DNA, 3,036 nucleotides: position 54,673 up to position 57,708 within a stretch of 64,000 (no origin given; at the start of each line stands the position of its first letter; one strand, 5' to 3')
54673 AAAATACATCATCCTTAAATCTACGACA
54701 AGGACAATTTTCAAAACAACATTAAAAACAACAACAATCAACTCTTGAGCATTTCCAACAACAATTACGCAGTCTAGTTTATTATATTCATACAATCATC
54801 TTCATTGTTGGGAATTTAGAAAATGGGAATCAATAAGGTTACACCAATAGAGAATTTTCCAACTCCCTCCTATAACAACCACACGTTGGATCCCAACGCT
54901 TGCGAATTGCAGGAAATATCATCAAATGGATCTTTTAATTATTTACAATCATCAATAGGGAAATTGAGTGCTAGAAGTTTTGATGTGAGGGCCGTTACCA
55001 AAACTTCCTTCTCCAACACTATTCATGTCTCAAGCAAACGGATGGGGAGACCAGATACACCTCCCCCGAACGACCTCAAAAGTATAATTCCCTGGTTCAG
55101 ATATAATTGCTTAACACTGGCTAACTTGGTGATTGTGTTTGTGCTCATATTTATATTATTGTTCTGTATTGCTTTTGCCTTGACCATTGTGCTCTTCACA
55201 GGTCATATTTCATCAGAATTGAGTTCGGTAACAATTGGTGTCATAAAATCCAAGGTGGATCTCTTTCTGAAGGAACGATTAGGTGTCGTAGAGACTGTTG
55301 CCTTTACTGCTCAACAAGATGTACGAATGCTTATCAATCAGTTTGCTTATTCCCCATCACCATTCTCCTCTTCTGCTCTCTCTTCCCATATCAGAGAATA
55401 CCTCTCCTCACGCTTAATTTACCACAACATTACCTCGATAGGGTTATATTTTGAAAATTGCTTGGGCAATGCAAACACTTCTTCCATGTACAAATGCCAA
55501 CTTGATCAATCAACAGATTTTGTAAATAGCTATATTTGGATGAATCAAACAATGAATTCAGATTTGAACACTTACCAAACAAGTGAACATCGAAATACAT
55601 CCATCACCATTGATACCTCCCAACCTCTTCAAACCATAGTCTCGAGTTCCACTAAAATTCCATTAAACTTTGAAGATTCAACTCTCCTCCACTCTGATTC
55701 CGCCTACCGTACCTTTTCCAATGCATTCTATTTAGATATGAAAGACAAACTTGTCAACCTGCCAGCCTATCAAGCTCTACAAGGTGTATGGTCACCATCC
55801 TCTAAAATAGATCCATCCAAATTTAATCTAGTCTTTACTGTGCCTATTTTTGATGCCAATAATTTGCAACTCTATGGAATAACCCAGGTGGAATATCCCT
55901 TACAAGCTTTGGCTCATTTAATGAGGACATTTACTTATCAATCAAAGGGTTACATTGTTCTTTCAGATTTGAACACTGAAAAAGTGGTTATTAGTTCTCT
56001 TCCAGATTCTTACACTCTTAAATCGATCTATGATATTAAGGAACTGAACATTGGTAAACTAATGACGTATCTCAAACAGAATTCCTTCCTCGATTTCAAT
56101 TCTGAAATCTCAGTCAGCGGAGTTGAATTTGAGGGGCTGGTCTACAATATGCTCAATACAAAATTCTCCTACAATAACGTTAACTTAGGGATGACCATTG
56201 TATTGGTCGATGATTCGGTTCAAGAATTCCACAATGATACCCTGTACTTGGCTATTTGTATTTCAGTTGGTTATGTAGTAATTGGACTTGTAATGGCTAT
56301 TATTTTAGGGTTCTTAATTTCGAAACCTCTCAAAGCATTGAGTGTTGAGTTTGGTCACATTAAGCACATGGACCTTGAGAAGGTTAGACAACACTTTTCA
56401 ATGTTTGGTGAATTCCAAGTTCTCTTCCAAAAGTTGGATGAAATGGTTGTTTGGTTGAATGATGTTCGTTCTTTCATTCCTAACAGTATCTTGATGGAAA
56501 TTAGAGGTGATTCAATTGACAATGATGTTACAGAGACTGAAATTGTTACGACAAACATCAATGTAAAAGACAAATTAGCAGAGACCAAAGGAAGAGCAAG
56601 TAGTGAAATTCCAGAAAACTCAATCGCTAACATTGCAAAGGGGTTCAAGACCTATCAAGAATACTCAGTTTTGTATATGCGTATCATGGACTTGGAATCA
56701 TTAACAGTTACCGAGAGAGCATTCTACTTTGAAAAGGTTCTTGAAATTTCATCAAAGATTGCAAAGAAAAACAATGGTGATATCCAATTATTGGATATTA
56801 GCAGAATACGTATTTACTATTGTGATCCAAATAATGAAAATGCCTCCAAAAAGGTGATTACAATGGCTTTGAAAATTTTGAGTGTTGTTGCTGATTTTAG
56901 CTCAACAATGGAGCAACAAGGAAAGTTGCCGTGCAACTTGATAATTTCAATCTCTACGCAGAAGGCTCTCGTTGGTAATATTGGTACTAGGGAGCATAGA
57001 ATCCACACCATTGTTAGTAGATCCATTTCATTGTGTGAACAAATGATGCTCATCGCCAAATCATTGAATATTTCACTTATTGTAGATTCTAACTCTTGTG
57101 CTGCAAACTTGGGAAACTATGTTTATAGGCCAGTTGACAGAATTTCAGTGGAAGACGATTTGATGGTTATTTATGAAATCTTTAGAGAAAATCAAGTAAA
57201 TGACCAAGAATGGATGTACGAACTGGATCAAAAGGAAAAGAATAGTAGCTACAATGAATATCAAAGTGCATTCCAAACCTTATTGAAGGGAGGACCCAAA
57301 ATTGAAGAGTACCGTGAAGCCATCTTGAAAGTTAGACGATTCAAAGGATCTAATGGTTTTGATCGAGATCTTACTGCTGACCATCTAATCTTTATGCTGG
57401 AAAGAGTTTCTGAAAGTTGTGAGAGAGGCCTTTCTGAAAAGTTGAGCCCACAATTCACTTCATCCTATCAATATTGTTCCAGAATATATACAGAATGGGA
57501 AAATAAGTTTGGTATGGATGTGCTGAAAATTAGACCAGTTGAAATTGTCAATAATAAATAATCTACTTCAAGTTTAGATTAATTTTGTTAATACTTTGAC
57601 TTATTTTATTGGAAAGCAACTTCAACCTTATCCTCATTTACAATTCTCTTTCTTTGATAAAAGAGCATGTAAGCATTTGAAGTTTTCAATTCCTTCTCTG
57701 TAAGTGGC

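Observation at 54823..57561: Receptor-type class III cyclase with ACG-like topology and a partly degenerate catalytic site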

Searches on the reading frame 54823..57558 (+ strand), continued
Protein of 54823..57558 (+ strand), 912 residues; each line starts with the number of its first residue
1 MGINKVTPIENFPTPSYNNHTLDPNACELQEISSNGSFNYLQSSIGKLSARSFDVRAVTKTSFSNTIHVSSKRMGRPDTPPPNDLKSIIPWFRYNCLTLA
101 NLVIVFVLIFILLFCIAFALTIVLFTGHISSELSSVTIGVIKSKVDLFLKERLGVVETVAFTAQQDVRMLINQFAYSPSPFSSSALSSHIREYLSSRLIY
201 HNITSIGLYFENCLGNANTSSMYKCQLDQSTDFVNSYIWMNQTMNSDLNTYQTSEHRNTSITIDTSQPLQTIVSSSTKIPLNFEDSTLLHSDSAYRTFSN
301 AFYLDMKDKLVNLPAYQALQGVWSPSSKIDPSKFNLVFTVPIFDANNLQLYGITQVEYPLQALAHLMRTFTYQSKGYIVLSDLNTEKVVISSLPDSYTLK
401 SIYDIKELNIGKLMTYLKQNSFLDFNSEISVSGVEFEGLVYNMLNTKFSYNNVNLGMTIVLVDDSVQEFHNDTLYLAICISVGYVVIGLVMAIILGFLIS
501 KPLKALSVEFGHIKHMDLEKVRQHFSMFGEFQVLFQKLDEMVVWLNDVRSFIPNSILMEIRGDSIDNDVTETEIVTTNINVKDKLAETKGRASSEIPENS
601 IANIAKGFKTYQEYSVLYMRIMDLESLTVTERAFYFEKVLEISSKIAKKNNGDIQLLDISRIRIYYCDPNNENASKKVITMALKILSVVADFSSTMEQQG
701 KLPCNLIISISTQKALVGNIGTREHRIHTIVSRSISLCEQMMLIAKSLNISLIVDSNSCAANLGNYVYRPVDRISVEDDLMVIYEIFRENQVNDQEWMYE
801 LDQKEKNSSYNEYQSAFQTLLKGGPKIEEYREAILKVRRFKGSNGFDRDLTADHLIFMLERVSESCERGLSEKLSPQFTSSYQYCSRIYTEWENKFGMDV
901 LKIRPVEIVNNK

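Call 45: list_cluster_members(proteins=[P0001, P0007, P0011, P0014, P0037, P0053, P0064, P0078, P0088, P0136])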
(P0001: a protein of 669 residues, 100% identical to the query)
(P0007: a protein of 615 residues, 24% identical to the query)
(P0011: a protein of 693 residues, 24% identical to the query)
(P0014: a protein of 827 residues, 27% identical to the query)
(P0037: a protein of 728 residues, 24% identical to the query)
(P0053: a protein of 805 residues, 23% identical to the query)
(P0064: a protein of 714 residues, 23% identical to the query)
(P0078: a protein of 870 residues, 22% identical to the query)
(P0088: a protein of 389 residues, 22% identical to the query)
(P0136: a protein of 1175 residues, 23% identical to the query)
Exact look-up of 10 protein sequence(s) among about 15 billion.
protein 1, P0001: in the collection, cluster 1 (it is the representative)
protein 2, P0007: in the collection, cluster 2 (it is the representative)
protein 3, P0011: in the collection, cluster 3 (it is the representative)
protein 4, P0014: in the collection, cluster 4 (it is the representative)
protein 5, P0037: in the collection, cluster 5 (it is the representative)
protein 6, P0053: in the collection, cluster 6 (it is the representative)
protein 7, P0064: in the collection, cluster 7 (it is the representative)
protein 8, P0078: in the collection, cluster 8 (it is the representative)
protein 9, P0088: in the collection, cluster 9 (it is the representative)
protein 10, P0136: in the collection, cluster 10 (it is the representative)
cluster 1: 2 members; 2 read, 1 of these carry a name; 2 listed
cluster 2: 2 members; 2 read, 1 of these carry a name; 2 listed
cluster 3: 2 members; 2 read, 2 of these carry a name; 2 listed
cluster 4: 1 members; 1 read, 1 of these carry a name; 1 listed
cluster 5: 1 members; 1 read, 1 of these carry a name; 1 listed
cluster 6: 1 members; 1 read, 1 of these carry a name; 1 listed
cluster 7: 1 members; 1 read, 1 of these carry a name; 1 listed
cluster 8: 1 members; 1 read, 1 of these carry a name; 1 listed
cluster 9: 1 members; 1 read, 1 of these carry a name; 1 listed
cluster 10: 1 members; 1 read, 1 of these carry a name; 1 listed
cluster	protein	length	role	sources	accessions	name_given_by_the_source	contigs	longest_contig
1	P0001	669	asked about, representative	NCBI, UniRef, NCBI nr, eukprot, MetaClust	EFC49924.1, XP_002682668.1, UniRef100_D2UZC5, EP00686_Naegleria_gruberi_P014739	predicted protein [Naegleria gruberi] | Predicted protein n=1 Tax=Naegleria gruberi TaxID=5762 RepID=D2UZC5_NAEGR | uncharacterized protein NAEGRDRAFT_61889 [Naegleria gruberi]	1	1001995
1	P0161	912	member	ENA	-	-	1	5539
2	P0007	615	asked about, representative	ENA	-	-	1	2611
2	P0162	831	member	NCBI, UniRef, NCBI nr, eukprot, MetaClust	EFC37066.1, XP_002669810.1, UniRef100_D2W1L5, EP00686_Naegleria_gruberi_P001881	predicted protein [Naegleria gruberi] | Predicted protein n=1 Tax=Naegleria gruberi TaxID=5762 RepID=D2W1L5_NAEGR | uncharacterized protein NAEGRDRAFT_53993 [Naegleria gruberi]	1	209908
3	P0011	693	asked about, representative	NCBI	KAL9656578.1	hypothetical protein ABK040_012161 [Willaertia magna]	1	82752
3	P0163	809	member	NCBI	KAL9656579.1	hypothetical protein ABK040_012161 [Willaertia magna]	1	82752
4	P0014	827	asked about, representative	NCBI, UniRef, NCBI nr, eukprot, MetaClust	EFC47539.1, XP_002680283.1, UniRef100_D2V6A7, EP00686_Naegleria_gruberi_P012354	predicted protein [Naegleria gruberi] | Predicted protein n=1 Tax=Naegleria gruberi TaxID=5762 RepID=D2V6A7_NAEGR | uncharacterized protein NAEGRDRAFT_64367 [Naegleria gruberi]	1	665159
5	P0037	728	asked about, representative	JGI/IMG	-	class 3 adenylate cyclase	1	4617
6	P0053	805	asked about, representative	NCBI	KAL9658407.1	hypothetical protein ABK040_015726 [Willaertia magna]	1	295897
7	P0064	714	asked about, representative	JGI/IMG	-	hypothetical protein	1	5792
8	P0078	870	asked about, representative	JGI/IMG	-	hypothetical protein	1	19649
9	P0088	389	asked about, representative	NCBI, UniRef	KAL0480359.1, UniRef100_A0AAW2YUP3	hypothetical protein AKO1_007121 [Acrasis kona] | HAMP domain-containing protein n=1 Tax=Acrasis kona TaxID=1008807 RepID=A0AAW2YUP3_9EUKA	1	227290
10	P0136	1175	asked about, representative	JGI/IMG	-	ankyrin repeat protein/class 3 adenylate cyclase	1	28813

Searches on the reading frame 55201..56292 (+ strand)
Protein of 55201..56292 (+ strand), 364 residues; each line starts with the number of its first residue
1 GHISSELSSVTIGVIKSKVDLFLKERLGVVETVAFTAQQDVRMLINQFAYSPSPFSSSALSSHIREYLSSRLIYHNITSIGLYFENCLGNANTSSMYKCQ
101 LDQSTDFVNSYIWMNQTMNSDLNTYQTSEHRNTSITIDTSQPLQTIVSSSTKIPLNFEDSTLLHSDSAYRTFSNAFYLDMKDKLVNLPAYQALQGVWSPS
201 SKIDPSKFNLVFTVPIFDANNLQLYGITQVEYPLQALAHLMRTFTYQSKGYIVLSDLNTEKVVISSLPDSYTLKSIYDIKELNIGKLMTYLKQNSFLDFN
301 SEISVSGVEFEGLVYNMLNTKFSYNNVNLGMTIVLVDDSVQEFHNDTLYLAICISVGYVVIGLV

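Call 8: search_protein_families(library=pfam, proteins=[window:55201-56292:+], max_evalue=10)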
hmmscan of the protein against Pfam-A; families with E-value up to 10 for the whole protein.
window:55201-56292:+ (364 aa): 0 families

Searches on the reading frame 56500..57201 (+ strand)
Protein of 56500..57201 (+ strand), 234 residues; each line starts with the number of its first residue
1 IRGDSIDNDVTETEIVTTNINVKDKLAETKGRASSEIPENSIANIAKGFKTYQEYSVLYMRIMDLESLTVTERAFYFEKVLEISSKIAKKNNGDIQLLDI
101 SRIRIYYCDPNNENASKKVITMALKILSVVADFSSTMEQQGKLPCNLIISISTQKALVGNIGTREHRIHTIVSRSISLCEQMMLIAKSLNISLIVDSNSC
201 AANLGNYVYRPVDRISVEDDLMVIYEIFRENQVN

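Call 8: search_protein_families(library=pfam, proteins=[window:56500-57201:+], max_evalue=10)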
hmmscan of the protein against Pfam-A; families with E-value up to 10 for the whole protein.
window:56500-57201:+ (234 aa): 0 families

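Call 19: search_solved_structures(query=window:56590-57201:+, max_evalue=10, show_alignments=5)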
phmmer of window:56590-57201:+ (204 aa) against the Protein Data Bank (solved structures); distinct sequences matched with E-value up to 10: 12.
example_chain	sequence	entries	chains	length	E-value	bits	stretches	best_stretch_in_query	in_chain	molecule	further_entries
3r5g_A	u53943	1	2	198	0.00081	22.6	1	49-157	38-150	CyaB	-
4yxx_A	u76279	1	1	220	0.006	19.8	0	90-117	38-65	dTor_6x35L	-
1w93_A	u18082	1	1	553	0.26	14.4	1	59-112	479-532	ACETYL-COENZYME A CARBOXYLASE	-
1w96_A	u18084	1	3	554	0.26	14.4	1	59-112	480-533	ACETYL-COENZYME A CARBOXYLASE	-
9jx4_A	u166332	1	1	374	0.31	14.2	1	17-59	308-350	Aldehyde-alcohol dehydrogenase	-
5x4u_A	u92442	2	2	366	0.71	13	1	119-199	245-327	Photoactivated adenylyl cyclase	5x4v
5x4t_A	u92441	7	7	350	0.73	13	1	119-199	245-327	Photoactivated adenylyl cyclase | Family 3 adenylate cyclase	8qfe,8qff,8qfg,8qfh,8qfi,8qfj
9f1z_A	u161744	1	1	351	0.74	13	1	119-199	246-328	Family 3 adenylate cyclase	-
4yus_A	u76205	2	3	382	0.77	12.9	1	119-199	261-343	Family 3 adenylate cyclase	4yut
9f1w_A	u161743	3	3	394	0.81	12.8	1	119-199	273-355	Family 3 adenylate cyclase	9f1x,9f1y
5csk_A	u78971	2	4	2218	1.2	12.3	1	59-112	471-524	Acetyl-CoA carboxylase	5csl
2w01_A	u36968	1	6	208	1.7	11.8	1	83-151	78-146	ADENYLATE CYCLASE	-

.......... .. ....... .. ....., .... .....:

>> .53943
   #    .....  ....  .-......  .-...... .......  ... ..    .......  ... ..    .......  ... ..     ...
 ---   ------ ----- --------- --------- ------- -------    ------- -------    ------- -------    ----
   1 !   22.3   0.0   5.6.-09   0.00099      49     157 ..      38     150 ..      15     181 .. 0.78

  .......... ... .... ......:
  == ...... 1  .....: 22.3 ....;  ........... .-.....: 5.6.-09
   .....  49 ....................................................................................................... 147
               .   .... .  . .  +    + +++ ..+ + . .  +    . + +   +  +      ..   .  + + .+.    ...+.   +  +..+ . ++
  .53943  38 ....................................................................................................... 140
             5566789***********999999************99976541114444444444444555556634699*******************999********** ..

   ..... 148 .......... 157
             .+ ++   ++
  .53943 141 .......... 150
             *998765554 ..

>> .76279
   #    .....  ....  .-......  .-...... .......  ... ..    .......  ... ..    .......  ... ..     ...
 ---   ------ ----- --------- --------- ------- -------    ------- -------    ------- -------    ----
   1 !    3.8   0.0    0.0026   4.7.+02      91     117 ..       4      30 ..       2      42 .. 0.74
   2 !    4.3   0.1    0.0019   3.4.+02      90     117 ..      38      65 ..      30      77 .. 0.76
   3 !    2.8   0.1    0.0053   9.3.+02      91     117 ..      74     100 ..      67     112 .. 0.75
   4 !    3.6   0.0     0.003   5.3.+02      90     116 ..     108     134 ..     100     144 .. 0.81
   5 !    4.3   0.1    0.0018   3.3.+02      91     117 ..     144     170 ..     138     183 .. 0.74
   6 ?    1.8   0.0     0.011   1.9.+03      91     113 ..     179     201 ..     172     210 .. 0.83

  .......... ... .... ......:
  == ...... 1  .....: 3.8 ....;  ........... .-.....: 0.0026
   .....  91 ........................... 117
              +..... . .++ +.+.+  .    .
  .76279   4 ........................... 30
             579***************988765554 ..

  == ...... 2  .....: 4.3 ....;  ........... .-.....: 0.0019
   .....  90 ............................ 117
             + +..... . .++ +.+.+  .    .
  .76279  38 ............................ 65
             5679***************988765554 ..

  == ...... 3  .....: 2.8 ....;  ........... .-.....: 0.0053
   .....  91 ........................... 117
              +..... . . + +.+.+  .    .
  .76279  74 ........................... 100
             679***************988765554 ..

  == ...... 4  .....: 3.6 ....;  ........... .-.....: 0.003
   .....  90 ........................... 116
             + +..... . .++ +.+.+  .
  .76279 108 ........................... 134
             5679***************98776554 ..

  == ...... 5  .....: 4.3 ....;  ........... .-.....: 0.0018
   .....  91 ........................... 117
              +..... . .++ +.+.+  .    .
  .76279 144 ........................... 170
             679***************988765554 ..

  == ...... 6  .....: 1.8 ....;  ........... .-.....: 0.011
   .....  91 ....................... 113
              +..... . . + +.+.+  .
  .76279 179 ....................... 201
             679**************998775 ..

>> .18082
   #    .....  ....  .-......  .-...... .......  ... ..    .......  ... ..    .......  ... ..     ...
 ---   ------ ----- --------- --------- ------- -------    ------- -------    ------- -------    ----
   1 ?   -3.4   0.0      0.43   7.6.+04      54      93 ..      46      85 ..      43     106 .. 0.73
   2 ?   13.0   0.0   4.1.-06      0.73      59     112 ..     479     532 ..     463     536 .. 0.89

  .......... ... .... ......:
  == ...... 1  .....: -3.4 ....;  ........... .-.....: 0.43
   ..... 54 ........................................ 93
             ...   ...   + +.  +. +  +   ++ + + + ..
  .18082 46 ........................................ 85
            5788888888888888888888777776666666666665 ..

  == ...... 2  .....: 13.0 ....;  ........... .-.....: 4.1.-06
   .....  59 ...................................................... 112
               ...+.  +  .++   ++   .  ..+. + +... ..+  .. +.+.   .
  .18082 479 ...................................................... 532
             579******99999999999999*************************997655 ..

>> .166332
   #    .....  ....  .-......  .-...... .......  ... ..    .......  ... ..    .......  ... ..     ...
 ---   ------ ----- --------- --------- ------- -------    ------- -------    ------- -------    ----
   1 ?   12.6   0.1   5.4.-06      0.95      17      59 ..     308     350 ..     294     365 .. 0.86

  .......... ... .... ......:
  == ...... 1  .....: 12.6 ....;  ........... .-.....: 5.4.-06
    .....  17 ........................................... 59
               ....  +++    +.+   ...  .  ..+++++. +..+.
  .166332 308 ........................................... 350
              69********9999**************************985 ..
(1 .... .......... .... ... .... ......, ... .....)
